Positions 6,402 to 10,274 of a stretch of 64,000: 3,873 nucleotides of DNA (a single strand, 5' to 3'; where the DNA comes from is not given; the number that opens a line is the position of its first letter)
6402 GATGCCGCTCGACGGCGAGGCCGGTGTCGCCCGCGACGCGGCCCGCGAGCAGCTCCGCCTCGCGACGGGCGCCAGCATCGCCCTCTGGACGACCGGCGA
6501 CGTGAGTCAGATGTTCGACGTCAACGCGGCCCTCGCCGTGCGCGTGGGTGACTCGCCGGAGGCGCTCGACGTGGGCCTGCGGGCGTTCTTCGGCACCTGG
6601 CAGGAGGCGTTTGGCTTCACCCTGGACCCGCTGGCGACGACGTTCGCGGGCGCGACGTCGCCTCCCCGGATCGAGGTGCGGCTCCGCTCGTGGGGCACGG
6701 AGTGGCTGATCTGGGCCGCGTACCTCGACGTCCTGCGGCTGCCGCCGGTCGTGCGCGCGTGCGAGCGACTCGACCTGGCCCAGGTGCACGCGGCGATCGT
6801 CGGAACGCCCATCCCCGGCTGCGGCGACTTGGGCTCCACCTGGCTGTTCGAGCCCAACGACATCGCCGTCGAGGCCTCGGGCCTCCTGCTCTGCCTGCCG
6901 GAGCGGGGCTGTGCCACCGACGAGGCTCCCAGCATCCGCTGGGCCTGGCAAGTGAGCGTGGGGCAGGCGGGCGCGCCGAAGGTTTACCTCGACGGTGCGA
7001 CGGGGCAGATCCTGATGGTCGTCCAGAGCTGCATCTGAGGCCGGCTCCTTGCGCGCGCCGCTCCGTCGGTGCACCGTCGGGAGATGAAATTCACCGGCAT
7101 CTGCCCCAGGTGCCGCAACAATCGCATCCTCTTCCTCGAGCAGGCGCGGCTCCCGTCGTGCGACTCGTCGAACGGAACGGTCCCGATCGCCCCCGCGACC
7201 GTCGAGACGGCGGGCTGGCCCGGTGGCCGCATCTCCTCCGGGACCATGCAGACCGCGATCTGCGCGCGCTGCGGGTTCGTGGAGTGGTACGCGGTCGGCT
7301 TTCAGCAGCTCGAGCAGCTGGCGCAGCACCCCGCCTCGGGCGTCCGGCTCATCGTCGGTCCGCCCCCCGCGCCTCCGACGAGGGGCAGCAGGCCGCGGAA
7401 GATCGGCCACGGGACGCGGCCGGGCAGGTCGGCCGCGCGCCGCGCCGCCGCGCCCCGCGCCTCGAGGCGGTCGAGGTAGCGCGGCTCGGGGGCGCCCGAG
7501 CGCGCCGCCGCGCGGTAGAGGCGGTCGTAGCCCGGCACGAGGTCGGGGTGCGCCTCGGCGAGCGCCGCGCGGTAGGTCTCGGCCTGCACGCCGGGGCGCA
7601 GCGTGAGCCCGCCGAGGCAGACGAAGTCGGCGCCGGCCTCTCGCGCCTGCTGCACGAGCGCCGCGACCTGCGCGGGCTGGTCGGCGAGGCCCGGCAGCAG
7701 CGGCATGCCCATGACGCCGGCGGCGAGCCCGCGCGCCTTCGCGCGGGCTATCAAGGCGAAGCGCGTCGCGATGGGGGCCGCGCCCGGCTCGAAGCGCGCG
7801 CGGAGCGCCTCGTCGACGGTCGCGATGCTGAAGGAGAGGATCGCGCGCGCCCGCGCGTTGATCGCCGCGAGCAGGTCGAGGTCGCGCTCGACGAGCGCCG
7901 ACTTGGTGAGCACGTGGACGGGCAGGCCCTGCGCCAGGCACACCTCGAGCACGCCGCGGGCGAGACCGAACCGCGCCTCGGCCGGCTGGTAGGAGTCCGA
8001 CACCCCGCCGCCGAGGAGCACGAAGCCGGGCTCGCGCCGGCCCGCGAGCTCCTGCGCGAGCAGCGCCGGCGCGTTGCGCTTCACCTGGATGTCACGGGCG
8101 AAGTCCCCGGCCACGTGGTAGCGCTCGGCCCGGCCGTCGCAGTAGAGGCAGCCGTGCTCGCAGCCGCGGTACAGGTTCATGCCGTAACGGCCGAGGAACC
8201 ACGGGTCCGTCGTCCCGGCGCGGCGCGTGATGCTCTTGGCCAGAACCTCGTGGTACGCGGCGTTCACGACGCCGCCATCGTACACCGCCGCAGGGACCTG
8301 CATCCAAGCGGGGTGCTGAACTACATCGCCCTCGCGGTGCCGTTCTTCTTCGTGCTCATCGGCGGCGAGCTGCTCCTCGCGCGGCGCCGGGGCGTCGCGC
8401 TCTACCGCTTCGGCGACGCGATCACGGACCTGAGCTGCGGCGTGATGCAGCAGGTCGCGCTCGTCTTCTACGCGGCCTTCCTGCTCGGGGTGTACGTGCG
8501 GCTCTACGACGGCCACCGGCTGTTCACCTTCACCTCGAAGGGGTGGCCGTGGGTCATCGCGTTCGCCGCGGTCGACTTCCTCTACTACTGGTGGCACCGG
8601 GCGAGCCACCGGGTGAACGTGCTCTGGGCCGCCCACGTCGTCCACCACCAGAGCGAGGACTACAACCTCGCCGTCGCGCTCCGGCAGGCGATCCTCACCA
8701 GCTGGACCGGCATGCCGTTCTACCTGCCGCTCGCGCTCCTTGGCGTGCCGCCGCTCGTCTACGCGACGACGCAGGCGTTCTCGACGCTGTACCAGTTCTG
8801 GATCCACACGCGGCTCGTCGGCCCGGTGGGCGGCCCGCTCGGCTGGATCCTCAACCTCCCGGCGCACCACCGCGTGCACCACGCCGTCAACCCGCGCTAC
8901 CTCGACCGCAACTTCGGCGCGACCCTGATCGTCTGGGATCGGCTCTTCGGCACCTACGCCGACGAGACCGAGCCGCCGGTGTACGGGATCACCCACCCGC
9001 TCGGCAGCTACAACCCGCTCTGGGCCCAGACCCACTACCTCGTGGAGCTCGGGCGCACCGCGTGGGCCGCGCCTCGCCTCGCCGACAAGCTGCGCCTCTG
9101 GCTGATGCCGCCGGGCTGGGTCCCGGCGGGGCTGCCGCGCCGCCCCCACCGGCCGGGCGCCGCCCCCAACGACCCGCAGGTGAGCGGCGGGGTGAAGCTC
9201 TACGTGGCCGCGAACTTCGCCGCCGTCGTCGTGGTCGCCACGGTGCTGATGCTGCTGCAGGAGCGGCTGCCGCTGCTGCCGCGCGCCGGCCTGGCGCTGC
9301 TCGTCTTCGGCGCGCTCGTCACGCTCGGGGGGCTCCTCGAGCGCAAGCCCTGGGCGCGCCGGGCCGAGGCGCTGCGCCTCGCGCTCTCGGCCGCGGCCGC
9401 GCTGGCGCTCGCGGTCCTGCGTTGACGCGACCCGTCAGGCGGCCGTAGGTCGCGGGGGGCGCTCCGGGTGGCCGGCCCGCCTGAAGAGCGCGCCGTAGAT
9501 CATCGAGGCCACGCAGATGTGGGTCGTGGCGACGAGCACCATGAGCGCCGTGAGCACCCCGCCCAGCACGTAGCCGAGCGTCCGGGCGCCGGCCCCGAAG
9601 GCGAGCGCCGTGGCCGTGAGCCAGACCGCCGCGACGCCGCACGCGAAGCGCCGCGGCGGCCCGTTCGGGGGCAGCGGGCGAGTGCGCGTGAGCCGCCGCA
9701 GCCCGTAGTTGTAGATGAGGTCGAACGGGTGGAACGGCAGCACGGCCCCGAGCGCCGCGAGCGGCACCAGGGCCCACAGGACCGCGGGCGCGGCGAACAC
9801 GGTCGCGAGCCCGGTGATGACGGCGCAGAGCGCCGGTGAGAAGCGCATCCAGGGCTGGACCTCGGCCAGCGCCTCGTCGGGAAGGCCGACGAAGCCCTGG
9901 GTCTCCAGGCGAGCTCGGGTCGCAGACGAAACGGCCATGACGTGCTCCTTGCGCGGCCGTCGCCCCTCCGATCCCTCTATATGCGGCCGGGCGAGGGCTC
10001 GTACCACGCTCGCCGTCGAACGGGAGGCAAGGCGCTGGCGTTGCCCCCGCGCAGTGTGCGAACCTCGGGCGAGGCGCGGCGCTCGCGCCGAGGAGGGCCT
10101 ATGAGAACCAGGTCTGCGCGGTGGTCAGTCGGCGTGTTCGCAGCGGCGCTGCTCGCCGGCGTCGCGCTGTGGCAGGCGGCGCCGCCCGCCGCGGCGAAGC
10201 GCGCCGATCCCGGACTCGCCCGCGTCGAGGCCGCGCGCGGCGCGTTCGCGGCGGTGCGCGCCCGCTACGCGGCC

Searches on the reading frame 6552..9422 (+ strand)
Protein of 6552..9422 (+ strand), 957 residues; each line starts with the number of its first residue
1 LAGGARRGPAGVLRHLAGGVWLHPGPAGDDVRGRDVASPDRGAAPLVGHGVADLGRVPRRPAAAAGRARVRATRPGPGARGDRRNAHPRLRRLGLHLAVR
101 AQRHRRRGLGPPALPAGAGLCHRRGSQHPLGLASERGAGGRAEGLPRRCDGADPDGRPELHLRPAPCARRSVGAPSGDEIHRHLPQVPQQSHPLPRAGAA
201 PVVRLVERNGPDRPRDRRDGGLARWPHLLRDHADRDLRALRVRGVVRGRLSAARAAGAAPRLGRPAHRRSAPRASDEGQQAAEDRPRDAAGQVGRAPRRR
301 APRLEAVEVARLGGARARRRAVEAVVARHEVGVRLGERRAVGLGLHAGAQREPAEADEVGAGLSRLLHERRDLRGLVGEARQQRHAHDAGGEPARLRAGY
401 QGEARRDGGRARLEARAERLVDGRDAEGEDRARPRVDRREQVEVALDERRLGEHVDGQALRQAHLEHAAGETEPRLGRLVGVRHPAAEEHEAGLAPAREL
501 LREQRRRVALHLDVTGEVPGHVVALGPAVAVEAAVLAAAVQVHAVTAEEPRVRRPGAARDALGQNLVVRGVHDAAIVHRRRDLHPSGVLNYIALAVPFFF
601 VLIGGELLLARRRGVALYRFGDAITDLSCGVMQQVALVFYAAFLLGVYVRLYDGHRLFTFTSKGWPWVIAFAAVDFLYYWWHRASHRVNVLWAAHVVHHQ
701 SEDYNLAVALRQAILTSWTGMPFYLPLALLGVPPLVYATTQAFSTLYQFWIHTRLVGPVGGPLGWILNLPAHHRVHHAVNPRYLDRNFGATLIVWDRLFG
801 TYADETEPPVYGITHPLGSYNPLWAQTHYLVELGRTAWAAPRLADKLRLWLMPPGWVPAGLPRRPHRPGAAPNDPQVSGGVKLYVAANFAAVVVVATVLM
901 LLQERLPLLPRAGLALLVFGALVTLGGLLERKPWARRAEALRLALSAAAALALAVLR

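Call 103: search_protein_families(library=pfam, proteins=[window:6552-9422:+], max_evalue=0.001)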
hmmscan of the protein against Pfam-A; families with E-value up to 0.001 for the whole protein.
window:6552-9422:+ (957 aa): 1 family
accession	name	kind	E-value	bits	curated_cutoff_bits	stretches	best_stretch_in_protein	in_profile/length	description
PF04116.19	FA_hydroxylase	-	2e-29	103.1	31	1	667-801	1-132/132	Fatty acid hydroxylase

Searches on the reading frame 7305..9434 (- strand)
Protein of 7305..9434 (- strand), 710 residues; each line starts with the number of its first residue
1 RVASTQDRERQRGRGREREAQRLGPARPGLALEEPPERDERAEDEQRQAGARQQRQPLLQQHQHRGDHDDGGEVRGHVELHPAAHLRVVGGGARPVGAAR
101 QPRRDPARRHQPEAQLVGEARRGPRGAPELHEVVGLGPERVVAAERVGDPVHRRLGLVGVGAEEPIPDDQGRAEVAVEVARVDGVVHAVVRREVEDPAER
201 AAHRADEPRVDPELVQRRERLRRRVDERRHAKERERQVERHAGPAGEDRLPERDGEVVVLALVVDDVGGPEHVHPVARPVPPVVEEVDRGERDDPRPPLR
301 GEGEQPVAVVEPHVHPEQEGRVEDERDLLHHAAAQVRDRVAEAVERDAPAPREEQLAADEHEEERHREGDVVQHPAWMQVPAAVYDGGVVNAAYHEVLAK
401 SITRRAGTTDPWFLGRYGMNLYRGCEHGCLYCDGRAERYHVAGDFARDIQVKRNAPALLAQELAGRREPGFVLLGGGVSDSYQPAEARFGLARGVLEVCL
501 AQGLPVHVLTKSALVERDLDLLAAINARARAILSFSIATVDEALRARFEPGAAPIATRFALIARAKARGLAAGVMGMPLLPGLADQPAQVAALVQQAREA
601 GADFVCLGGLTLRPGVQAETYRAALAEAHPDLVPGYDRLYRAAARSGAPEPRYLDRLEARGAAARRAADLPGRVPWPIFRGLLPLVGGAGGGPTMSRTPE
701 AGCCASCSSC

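Call 103: search_protein_families(library=pfam, proteins=[window:7305-9434:-], max_evalue=0.001)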
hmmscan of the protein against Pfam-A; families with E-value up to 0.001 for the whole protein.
window:7305-9434:- (710 aa): 1 family
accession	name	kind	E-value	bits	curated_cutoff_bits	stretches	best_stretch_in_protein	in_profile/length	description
PF04055.27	Radical_SAM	-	1.1e-11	45.7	29.5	1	419-587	1-158/166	Radical SAM superfamily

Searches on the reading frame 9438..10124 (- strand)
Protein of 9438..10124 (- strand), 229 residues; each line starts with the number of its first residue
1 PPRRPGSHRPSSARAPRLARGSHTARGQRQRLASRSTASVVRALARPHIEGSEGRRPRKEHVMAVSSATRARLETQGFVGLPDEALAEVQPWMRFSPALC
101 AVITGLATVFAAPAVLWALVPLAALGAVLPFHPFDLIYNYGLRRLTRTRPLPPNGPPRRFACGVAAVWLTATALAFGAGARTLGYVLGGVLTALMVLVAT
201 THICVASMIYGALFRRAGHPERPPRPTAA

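Call 103: search_protein_families(library=pfam, proteins=[window:9438-10124:-], max_evalue=0.001)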
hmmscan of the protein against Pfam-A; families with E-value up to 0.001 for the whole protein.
window:9438-10124:- (229 aa): 1 family
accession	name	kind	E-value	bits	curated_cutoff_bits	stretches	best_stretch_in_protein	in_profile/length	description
PF14340.12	DUF4395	-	4.6e-19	69.5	24.5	1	92-214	5-129/130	Domain of unknown function (DUF4395)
